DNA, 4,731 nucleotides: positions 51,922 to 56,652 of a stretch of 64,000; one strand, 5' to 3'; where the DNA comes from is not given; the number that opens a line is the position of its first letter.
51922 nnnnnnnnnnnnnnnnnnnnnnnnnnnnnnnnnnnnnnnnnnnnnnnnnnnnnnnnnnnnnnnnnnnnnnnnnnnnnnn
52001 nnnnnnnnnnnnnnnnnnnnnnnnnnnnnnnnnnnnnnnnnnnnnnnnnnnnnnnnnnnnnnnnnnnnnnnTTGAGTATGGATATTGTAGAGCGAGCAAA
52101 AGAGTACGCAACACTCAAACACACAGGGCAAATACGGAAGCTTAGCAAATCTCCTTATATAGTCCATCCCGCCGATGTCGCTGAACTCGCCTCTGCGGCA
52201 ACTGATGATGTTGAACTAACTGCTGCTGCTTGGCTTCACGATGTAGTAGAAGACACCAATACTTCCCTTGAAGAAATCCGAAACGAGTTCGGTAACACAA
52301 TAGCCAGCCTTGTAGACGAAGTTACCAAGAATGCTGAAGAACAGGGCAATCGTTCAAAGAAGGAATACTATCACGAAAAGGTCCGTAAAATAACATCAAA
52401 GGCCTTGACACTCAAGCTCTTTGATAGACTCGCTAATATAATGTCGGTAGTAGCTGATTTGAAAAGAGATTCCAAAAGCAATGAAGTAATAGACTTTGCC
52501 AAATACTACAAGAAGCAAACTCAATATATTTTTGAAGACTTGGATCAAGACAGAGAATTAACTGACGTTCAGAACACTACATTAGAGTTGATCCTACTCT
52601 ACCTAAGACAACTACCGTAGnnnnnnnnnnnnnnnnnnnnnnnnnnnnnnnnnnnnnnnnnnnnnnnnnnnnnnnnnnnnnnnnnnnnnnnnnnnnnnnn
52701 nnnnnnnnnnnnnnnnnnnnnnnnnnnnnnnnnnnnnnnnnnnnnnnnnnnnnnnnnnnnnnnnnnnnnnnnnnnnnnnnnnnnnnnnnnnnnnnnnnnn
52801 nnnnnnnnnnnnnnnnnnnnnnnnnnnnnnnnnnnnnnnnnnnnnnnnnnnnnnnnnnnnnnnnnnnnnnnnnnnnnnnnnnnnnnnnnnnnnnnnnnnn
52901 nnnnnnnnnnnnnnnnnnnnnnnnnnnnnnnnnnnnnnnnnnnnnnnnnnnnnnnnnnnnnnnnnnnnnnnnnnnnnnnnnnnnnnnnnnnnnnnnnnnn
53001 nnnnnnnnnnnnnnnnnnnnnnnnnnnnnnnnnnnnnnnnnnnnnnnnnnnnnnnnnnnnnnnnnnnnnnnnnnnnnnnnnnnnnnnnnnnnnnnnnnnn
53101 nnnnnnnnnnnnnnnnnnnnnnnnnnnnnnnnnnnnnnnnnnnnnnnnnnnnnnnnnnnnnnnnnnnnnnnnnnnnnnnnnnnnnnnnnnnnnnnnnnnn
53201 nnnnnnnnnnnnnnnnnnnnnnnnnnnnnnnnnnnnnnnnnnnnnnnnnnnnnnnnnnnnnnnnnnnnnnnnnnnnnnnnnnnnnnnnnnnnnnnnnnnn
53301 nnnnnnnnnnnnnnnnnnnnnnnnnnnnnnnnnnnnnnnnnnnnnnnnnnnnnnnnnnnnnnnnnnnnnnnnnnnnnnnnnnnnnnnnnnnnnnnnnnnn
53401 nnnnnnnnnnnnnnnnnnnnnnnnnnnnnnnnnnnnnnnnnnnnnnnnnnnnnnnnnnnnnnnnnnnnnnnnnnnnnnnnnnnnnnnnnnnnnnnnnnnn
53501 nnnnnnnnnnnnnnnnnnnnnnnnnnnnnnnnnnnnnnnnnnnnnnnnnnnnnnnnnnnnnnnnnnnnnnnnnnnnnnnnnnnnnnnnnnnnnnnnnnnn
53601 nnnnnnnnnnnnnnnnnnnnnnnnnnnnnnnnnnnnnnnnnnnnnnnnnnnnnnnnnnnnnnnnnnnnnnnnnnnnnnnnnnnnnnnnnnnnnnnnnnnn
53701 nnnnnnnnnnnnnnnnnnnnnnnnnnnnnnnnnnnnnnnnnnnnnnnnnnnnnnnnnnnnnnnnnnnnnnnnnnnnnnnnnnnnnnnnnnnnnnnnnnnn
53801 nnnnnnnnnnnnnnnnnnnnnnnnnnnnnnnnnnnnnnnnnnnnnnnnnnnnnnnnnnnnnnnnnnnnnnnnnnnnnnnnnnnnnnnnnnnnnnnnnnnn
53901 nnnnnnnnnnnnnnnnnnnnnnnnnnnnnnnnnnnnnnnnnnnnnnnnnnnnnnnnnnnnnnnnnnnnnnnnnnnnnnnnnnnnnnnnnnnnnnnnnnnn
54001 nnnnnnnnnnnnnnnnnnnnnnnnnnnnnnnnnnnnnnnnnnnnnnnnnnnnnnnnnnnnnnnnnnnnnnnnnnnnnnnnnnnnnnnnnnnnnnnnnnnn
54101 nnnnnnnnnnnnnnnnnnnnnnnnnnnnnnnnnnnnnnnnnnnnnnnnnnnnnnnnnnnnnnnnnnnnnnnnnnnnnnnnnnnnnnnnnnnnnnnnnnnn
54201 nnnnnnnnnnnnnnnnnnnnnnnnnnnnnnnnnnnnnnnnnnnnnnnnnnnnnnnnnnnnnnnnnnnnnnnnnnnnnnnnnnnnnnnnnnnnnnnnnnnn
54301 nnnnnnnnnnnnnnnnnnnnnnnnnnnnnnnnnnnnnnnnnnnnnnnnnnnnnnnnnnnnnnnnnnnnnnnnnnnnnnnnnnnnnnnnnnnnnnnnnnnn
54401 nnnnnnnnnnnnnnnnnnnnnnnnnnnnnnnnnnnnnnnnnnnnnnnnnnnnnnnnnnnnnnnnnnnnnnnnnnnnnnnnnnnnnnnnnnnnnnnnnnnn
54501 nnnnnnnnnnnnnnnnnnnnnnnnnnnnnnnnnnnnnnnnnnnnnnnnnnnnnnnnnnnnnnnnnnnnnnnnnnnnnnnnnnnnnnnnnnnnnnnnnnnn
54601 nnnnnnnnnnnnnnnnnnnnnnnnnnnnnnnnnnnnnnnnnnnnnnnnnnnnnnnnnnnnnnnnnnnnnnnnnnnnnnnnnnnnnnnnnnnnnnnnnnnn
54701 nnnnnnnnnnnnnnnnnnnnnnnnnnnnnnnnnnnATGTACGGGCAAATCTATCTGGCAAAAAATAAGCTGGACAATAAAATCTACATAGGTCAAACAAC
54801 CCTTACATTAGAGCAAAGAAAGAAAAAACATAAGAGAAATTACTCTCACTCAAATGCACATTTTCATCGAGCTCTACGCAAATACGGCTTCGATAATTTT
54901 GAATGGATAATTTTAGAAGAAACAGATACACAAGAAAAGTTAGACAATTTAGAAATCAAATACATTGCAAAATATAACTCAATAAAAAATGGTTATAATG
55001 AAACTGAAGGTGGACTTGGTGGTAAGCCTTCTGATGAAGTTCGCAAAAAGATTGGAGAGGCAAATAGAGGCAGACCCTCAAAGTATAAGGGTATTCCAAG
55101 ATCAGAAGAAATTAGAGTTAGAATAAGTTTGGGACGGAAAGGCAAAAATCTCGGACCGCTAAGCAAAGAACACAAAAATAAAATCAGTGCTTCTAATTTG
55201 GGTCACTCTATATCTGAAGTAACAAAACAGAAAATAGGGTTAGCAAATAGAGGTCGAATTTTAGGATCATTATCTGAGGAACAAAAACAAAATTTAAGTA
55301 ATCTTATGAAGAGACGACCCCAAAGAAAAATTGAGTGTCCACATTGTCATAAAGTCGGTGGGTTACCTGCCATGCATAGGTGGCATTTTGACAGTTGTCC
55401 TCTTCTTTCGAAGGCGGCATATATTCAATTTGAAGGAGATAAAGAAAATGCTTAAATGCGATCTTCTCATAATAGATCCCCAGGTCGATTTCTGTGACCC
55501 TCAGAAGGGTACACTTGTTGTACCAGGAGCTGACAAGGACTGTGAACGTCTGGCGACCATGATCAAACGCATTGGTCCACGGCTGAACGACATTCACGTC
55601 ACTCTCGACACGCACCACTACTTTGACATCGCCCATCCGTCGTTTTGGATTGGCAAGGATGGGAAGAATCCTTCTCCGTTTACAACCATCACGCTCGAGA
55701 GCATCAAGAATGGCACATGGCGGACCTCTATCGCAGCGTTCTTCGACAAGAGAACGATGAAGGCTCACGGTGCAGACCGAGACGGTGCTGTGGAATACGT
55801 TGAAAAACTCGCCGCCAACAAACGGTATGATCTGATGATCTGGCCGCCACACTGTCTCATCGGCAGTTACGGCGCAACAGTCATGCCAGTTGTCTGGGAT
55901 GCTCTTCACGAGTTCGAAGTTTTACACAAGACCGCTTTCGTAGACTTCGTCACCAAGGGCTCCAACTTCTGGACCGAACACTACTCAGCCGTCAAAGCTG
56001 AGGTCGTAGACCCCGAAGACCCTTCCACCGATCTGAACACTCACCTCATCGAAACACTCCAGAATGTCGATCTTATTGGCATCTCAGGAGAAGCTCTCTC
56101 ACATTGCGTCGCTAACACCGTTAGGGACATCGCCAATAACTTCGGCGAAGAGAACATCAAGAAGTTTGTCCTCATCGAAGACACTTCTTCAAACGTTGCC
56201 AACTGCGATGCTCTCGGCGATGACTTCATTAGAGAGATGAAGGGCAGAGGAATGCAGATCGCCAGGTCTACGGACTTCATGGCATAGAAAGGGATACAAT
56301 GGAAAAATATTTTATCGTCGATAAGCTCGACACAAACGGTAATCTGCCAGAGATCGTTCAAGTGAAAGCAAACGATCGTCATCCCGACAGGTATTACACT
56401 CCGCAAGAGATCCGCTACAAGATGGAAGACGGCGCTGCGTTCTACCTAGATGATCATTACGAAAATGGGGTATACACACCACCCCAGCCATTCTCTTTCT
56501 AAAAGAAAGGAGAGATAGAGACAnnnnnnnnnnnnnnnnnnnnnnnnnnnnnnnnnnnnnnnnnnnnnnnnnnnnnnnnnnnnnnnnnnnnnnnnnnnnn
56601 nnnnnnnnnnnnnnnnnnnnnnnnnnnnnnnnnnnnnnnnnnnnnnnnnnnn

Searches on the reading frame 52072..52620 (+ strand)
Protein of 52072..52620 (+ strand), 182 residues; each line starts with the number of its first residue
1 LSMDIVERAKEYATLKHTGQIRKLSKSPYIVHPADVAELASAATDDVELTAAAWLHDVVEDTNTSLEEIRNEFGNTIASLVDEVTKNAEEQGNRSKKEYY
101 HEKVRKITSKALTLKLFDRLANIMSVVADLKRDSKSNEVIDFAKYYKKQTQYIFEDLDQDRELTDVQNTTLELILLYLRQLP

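Call 3: search_protein_families(library=pfam, proteins=[window:52072-52620:+], max_evalue=0.1)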
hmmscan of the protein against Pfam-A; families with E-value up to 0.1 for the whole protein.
window:52072-52620:+ (182 aa): 3 families
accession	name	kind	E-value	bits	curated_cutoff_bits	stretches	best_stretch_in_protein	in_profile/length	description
PF13328.12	HD_4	-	5e-19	69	27.2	1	9-128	1-129/156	HD domain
PF01966.28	HD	-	7.1e-07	30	22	1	30-122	2-115/116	HD domain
PF01935.23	DUF87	-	0.0045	17.5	23.2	1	11-154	63-213/220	Helicase HerA, central domain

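Call 4: search_protein_families(library=phrogs, proteins=[window:52072-52620:+], max_evalue=0.01)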
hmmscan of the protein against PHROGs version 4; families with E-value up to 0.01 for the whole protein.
window:52072-52620:+ (182 aa): 3 families
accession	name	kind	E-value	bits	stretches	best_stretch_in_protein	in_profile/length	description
phrog_990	-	other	7e-33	115.4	1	3-160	152-298/374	metal-dependent phosphohydrolase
phrog_32047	-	other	1.1e-14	55.4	1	6-85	24-106/301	phosphohydrolase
phrog_15275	-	unknown function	1.1e-08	36.1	1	8-146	32-171/223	-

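Call 8: search_protein_families(library=padloc, proteins=[window:52072-52620:+], max_evalue=0.1)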
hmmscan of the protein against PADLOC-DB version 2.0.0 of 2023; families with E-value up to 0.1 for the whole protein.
window:52072-52620:+ (182 aa): 2 families
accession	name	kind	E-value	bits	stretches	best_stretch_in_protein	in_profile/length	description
PDLC04996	PDC-S32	-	0.0046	14.6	1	63-172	17-125/280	-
PDLC00648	ZorA3|ZorA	-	0.013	12.3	1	39-150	290-397/692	MotA/ExbB/TolQ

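Call 9: search_protein_families(library=ncbifam, proteins=[window:52072-52620:+], max_evalue=0.1)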
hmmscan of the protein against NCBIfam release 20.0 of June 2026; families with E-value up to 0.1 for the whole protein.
window:52072-52620:+ (182 aa): 5 families
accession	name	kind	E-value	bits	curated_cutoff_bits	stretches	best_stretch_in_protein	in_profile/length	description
TIGR00691.1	spoT_relA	subfamily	2.8e-26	92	499.2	1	11-136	3-134/687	RelA/SpoT family protein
NF008303.0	PRK11092.1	equivalog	3e-17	62.1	947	1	7-133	24-153/702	bifunctional GTP diphosphokinase/guanosine-3',5'-bis pyrophosphate 3'-pyrophosphohydrolase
TIGR03883.1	DUF2342_F420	subfamily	0.0017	17.5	171.35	1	44-127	169-247/346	uncharacterized protein, coenzyme F420 biosynthesis associated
TIGR03276.1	Phn-HD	hypoth_equivalog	0.043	13.4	214.6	0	31-58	28-55/179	phosphonate degradation HD-domain oxygenase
NF053562.1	Rkd3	equivalog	0.069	13.2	90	0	66-105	5-45/56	arcadin-3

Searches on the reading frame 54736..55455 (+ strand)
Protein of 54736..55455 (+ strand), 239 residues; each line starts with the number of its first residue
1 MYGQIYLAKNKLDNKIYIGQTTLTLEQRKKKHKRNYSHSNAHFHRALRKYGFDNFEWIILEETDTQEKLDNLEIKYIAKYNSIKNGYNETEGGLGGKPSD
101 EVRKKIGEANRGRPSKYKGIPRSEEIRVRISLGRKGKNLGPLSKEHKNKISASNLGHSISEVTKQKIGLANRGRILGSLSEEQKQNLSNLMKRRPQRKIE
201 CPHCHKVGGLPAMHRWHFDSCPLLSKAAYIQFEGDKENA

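Call 85: search_protein_families(library=pfam, proteins=[window:54736-55455:+], max_evalue=0.01)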
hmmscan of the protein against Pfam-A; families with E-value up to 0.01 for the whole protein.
window:54736-55455:+ (239 aa): 3 families
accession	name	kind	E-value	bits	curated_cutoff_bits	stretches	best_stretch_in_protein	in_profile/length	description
PF01541.30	GIY-YIG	-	4.8e-12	46.4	22.6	1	3-88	2-78/78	GIY-YIG catalytic domain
PF07460.16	NUMOD3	-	1.8e-06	28.2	20.4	0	96-131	1-37/37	NUMOD3 motif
PF19835.5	SegE_GIY-YIG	-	0.00012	22.8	25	1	2-87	17-111/123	Putative endonuclease segE, GIY-YIG domain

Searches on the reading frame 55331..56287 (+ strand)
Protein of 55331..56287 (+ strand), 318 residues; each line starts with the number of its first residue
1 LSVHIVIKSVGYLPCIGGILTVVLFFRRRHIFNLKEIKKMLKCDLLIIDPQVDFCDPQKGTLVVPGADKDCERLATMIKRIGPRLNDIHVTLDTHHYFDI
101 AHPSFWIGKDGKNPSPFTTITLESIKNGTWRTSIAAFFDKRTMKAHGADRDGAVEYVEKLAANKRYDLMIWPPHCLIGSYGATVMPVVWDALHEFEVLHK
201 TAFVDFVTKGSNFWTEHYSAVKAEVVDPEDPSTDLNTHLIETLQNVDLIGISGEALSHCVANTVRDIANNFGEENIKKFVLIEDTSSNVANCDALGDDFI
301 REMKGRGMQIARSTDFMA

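Call 3: search_protein_families(library=pfam, proteins=[window:55331-56287:+], max_evalue=0.1)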
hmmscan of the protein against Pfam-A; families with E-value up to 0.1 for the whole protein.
window:55331-56287:+ (318 aa): 2 families
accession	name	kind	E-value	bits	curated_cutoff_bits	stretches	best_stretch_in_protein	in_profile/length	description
PF00857.26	Isochorismatase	-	0.00013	22.6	27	0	209-269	74-136/175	Isochorismatase domain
PF16742.10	IL17R_D_N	-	0.065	13.6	25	0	236-294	24-80/122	N-terminus of interleukin 17 receptor D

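Call 4: search_protein_families(library=phrogs, proteins=[window:55331-56287:+], max_evalue=0.01)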
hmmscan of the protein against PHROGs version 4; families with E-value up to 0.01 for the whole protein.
window:55331-56287:+ (318 aa): 1 family
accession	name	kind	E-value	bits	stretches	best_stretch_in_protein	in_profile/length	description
phrog_19305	-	unknown function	0.0012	19.7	0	42-101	3-62/199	-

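Call 8: search_protein_families(library=padloc, proteins=[window:55331-56287:+], max_evalue=0.1)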
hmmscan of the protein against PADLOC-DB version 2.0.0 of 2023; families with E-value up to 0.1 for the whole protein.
window:55331-56287:+ (318 aa): 0 families

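Call 9: search_protein_families(library=ncbifam, proteins=[window:55331-56287:+], max_evalue=0.1)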
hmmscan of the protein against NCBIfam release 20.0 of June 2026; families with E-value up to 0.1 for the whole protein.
window:55331-56287:+ (318 aa): 1 family
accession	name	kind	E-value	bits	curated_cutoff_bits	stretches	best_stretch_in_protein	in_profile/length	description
NF008623.0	PRK11609.1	equivalog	2e-07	31.1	174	1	169-268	81-165/213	bifunctional nicotinamidase/pyrazinamidase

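Call 46: search_solved_structures(query=window:55448-56287:+, max_evalue=1, show_alignments=2)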
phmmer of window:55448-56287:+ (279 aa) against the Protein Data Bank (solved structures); distinct sequences matched with E-value up to 1: 4.
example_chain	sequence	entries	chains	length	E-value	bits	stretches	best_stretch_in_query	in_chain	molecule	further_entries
2h0r_A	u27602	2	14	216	4.5e-05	26.2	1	129-229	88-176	Nicotinamidase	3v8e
3pl1_A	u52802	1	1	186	0.0039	19.8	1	131-231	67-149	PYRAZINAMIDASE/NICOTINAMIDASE PNCA (PZase)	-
6e0s_A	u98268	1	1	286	0.23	14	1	16-62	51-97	MEM-A1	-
3r2j_A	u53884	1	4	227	0.79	12.2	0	132-273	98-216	Alpha/beta-hydrolase-like protein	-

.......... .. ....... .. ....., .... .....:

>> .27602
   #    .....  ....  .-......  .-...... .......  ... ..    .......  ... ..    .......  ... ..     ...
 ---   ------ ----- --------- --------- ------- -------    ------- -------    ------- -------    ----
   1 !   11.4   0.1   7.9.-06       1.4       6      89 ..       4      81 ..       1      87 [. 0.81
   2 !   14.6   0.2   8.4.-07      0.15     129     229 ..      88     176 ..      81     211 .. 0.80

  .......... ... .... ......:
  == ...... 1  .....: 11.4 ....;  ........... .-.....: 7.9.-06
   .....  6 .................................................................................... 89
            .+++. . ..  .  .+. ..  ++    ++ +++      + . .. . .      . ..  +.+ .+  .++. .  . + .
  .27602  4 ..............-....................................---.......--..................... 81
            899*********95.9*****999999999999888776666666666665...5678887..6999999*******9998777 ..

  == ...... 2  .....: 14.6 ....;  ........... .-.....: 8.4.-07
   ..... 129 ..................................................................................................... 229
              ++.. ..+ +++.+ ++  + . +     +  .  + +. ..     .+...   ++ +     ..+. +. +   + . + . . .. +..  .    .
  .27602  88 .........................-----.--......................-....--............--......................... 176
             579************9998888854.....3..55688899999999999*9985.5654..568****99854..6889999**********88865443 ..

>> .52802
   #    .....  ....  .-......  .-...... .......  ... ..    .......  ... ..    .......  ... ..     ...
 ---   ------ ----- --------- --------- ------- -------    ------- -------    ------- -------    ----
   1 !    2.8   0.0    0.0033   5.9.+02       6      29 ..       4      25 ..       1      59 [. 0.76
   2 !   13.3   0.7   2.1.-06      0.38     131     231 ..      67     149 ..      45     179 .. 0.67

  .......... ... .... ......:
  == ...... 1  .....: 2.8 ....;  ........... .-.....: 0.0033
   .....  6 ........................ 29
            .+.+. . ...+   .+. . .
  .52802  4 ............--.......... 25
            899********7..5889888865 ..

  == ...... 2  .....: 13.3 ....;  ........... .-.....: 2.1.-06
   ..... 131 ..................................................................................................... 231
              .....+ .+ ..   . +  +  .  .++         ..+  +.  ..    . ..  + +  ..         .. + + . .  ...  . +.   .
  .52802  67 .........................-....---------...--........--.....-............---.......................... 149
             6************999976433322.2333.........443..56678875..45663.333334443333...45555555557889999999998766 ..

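Call 79: find_homologous_proteins(query=window:55448-56287:+)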
Query window:55448-56287:+ (279 aa): 5182 proteins with E <= 0.001 among 5753 candidates; the best 120 are listed.
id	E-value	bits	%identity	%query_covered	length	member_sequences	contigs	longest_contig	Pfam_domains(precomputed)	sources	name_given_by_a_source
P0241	1.2e-190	650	100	100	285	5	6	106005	-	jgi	jgi:nicotinamidase-related amidase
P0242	2.1e-166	570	86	100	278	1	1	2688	-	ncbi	-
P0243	8.4e-157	539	83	100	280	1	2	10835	-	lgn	-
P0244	2.6e-151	521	79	100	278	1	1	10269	-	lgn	-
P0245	5.1e-140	484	75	100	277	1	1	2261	-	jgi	jgi:nicotinamidase-related amidase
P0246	4.4e-129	448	71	99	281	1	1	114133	-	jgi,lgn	jgi:nicotinamidase-related amidase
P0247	1.9e-126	439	70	100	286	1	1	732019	-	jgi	jgi:nicotinamidase/pyrazinamidase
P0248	3.3e-125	435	67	100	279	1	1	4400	-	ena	-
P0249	1.6e-124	433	68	100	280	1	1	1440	-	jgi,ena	-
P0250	2.9e-123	429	66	100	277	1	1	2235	-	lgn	-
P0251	6.5e-123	428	69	100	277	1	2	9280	-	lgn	-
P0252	1.0e-122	427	68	100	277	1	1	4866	-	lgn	-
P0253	3.0e-122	425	68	100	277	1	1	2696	-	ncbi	-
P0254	1.1e-121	424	68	100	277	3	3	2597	-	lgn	-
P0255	8.3e-120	417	65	100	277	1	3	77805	-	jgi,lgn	-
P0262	2.5e-107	376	61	100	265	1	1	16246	PF00857.27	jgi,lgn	jgi:nicotinamidase-related amidase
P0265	7.9e-107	375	59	100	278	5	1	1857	PF00857.27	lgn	-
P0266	1.0e-104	368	62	100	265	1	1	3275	PF00857.27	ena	-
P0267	1.1e-104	368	62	99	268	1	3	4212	PF00857.27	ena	-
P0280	3.0e-101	357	59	99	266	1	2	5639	PF00857.27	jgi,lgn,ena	-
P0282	4.9e-101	356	56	100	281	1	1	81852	PF00857.27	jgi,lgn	-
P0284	2.9e-100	353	60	100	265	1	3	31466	PF00857.27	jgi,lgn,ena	-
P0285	1.1e-99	351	61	99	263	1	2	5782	PF00857.27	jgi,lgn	-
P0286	1.2e-99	351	60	98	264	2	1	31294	PF00857.27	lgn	-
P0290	1.0e-98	348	57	100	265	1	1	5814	PF00857.27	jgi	-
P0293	1.4e-97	345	58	99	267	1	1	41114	PF00857.27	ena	-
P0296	2.4e-97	344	59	96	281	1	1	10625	PF00857.27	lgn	-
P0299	6.0e-97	342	58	100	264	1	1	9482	PF00857.27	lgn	-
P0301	8.1e-97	342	57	99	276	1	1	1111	PF00857.27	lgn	-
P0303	1.0e-96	342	58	99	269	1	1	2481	PF00857.27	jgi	jgi:nicotinamidase-related amidase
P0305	1.4e-96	341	59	100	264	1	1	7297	PF00857.27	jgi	-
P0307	2.1e-96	341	58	99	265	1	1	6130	PF00857.27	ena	-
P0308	2.2e-96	341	57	99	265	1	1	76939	PF00857.27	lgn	-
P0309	2.3e-96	340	56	100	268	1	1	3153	PF00857.27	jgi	jgi:nicotinamidase-related amidase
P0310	2.8e-96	340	59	99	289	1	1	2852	PF00857.27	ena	-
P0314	5.0e-96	339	57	99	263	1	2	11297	PF00857.27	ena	-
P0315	5.2e-96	339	58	99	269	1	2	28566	PF00857.27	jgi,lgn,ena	-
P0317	5.7e-96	339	58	100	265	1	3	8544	PF00857.27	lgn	-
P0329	2.0e-95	337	58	99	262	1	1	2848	PF00857.27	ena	-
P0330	3.1e-95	337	57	98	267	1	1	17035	PF00857.27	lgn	-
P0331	3.5e-95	337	57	100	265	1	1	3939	PF00857.27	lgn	-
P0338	7.3e-95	336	58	99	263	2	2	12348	PF00857.27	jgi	jgi:nicotinamidase/pyrazinamidase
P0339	7.4e-95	336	56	99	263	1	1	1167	PF00857.27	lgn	-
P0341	8.4e-95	335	55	99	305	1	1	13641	PF00857.27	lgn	-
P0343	9.0e-95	335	57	99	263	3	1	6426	PF00857.27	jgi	-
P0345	2.1e-94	334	56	99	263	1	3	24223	PF00857.27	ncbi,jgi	-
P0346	2.1e-94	334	58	99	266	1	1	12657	PF00857.27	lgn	-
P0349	3.3e-94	333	56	99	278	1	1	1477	PF00857.27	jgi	jgi:nicotinamidase-related amidase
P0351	6.0e-94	333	56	99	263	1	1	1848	PF00857.27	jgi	-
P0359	2.0e-93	331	57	100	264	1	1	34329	PF00857.27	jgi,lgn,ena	-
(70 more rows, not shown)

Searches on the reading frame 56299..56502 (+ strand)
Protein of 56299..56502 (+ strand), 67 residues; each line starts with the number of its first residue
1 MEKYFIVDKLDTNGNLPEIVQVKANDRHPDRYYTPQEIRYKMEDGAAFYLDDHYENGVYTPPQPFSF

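Call 3: search_protein_families(library=pfam, proteins=[window:56299-56502:+], max_evalue=0.1)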
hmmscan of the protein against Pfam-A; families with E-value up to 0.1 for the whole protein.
window:56299-56502:+ (67 aa): 1 family
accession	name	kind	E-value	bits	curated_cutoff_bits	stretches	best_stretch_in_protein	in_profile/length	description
PF19051.5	GFO_IDH_MocA_C2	-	0.017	15.1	23.3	1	10-53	101-144/254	Oxidoreductase family, C-terminal alpha/beta domain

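Call 4: search_protein_families(library=phrogs, proteins=[window:56299-56502:+], max_evalue=0.01)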
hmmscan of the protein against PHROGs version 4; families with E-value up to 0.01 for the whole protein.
window:56299-56502:+ (67 aa): 0 families

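Call 8: search_protein_families(library=padloc, proteins=[window:56299-56502:+], max_evalue=0.1)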
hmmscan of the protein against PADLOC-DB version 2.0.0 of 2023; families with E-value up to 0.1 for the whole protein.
window:56299-56502:+ (67 aa): 0 families

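Call 9: search_protein_families(library=ncbifam, proteins=[window:56299-56502:+], max_evalue=0.1)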
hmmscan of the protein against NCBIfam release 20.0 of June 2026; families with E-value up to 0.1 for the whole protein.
window:56299-56502:+ (67 aa): 0 families
